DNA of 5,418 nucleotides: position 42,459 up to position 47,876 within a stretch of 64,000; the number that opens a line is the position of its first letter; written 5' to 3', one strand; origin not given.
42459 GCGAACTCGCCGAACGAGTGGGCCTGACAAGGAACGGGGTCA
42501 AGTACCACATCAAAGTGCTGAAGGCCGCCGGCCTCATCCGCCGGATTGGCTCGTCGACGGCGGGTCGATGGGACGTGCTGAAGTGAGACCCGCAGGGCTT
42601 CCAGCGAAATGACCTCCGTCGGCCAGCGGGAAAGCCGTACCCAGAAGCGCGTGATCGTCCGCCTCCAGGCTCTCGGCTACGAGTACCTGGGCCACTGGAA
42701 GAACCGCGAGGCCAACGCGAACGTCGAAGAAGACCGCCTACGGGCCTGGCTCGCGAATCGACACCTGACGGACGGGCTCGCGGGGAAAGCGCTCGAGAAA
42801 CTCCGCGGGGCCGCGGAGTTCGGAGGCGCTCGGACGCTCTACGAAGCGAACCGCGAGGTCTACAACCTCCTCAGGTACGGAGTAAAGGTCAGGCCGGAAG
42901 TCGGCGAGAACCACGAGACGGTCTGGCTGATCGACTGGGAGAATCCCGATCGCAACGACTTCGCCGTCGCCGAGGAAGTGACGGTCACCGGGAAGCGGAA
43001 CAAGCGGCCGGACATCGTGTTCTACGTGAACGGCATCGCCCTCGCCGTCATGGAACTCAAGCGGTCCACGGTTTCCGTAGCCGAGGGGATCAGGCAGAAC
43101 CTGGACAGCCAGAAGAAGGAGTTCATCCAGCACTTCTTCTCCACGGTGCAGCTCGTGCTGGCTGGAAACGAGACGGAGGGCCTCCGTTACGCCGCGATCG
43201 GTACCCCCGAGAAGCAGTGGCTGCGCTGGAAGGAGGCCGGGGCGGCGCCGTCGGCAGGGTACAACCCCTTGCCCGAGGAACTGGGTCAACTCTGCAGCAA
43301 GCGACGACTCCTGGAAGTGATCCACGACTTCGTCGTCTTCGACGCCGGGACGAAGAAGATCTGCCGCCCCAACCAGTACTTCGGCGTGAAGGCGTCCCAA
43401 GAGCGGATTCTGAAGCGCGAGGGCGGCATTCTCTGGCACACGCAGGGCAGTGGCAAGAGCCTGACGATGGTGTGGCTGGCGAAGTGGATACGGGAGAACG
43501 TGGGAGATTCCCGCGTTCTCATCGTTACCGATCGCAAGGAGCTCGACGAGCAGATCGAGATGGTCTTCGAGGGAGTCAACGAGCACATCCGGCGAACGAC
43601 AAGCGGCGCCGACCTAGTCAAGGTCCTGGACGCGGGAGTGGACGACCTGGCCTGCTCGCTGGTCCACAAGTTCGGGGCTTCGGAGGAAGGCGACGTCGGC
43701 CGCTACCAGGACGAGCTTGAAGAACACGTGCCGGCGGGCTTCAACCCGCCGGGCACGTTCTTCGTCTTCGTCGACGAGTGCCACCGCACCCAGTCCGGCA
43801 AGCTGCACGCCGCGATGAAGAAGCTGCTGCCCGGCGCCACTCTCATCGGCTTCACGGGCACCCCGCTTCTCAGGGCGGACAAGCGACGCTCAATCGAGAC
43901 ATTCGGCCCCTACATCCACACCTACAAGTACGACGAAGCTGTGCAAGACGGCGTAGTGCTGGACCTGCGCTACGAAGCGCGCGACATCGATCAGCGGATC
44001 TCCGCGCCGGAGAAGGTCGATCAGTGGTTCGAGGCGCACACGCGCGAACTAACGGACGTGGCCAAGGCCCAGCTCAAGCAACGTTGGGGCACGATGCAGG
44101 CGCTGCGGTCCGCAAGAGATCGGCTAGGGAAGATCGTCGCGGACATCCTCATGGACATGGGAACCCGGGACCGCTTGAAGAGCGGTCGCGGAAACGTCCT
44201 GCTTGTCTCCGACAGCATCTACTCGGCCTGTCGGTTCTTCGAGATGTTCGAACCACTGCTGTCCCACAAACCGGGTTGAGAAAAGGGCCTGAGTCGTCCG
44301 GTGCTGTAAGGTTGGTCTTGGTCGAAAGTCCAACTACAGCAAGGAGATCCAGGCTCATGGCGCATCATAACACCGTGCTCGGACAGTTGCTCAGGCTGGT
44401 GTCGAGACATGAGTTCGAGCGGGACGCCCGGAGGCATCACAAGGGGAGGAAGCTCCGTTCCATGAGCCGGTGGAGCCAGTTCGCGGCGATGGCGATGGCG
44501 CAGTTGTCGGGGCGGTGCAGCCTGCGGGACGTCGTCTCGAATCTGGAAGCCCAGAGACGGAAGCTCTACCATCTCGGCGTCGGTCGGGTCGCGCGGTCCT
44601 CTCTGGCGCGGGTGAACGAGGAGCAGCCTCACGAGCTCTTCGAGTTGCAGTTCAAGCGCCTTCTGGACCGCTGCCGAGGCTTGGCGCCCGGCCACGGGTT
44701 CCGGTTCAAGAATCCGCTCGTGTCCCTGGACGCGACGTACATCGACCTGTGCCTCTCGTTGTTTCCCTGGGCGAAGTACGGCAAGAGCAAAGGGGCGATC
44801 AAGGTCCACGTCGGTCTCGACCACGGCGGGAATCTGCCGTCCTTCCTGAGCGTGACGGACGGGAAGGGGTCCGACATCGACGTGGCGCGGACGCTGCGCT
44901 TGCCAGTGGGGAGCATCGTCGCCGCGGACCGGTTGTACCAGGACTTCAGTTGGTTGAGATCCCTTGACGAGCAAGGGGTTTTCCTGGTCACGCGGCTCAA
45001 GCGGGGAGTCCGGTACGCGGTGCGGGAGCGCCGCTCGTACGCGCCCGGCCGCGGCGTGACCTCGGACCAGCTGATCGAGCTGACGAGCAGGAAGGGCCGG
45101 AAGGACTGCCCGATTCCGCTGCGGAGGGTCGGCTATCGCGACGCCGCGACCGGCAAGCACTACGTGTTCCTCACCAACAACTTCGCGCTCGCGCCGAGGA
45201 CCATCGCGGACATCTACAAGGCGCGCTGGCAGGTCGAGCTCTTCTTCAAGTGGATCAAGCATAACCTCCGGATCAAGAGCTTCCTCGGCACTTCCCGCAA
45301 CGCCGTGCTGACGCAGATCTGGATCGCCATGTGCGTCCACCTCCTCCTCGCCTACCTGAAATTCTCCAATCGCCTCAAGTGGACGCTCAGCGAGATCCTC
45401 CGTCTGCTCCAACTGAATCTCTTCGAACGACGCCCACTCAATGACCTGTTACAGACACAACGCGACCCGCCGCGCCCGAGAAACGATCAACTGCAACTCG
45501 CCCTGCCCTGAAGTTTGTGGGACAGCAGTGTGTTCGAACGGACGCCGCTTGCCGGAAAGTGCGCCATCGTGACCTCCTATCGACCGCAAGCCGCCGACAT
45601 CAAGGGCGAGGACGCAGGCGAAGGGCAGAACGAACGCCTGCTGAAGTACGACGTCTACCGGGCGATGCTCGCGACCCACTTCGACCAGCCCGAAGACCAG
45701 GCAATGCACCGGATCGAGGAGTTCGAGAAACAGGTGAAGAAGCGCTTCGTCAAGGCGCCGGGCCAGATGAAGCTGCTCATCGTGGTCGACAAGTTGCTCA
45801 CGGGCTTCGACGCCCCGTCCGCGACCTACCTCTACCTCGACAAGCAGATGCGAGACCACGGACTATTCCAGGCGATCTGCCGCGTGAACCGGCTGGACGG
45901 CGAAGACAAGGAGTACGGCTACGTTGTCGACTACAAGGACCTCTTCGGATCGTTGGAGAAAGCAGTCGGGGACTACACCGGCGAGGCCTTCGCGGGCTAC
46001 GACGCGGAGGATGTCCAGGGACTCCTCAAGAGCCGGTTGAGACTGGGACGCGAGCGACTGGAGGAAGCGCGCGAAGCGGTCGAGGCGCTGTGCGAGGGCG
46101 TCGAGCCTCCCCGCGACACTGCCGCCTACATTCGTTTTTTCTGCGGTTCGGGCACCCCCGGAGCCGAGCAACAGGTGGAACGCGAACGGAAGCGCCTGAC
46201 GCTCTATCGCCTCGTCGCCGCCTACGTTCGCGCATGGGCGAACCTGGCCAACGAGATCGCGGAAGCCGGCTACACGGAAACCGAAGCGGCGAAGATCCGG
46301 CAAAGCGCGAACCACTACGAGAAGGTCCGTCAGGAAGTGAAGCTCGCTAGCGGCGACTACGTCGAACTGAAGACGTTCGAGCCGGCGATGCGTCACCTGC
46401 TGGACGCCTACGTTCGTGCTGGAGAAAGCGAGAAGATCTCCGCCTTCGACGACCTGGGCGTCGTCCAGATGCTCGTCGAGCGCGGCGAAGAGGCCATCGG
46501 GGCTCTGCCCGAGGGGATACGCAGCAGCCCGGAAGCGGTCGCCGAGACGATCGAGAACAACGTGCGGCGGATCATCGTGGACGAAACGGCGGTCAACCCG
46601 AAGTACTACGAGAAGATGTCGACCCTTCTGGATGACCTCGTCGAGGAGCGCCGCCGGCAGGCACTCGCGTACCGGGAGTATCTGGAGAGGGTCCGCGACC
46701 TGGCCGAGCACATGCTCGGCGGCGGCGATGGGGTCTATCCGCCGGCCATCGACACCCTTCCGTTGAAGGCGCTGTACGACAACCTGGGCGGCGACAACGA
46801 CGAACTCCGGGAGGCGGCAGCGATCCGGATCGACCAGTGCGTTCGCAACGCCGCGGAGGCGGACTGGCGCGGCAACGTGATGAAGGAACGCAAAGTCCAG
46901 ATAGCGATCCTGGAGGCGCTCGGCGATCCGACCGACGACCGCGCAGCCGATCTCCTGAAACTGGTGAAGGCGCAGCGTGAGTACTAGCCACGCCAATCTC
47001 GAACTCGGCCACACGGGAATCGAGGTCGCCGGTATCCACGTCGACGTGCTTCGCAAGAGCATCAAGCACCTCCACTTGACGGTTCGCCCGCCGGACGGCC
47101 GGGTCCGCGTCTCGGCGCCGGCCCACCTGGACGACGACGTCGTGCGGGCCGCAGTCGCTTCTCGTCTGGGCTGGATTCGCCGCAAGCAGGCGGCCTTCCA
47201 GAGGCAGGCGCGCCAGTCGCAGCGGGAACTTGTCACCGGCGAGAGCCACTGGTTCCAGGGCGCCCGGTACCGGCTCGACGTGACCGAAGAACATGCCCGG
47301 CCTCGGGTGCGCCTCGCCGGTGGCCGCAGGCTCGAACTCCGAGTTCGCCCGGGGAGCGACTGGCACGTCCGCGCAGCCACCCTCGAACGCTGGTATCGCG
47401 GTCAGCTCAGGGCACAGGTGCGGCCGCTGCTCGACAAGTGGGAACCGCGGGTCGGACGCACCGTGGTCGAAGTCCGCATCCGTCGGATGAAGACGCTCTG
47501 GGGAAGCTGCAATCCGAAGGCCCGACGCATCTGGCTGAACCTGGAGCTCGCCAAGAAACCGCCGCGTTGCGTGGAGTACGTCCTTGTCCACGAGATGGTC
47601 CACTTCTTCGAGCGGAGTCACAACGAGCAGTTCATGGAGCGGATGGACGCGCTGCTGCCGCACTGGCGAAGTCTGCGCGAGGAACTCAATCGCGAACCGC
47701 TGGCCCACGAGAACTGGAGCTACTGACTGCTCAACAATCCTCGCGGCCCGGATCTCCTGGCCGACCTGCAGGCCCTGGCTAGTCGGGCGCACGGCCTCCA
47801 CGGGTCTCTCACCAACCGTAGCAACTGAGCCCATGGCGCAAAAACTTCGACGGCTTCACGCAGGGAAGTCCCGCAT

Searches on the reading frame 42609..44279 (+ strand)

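Call 12: search_protein_families(library=pfam, proteins=[window:42609-44279:+], max_evalue=0.001)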
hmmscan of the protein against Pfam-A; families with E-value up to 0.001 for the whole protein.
window:42609-44279:+ (556 aa): 3 families
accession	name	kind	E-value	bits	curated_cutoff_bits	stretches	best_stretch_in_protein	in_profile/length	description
PF18766.7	SWI2_SNF2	-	1.2e-66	225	26.7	1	256-485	2-219/221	SWI2/SNF2 ATPase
PF04313.20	HSDR_N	-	8.5e-43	147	25.1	1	7-199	3-195/198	Type I restriction enzyme R protein N terminus (HSDR_N)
PF04851.21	ResIII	-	2.7e-17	63.6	22.5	1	253-419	5-162/164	Type III restriction enzyme, res subunit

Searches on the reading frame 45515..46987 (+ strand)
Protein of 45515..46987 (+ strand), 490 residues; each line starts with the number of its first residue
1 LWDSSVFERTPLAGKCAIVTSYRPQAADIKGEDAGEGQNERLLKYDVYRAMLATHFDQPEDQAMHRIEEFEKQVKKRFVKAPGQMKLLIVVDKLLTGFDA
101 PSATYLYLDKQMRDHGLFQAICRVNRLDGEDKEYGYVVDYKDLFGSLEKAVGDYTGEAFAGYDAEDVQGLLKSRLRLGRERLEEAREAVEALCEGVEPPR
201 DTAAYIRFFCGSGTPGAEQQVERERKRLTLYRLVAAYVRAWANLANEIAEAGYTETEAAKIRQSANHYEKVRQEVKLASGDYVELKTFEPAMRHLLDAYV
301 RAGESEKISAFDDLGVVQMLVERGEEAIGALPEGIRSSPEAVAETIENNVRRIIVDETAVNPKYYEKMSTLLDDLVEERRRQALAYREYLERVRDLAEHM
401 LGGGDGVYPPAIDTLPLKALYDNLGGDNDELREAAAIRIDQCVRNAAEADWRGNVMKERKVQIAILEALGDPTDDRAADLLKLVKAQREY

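Call 12: search_protein_families(library=pfam, proteins=[window:45515-46987:+], max_evalue=0.001)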
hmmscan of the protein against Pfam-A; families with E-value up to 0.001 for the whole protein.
window:45515-46987:+ (490 aa): 1 family
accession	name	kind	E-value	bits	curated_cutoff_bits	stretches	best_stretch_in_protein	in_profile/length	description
PF22679.2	T1R_D3-like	-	5.8e-32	111.7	27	1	14-142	31-158/158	Type I restriction enzyme subunit R domain 3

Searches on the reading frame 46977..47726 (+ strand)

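Call 94: search_protein_families(library=pfam, proteins=[window:46977-47726:+], max_evalue=0.001)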
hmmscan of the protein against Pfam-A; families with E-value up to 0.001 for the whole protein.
window:46977-47726:+ (249 aa): 3 families
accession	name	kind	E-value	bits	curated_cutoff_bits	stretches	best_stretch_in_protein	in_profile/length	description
PF01863.23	YgjP-like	-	2.8e-59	201.1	26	1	33-239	2-206/207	YgjP-like, metallopeptidase domain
PF10263.15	SprT-like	-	1.2e-05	25.6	25.6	1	163-224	20-93/108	SprT-like family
PF08325.16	WLM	-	0.00014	22.5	26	1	143-227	24-111/190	WLM domain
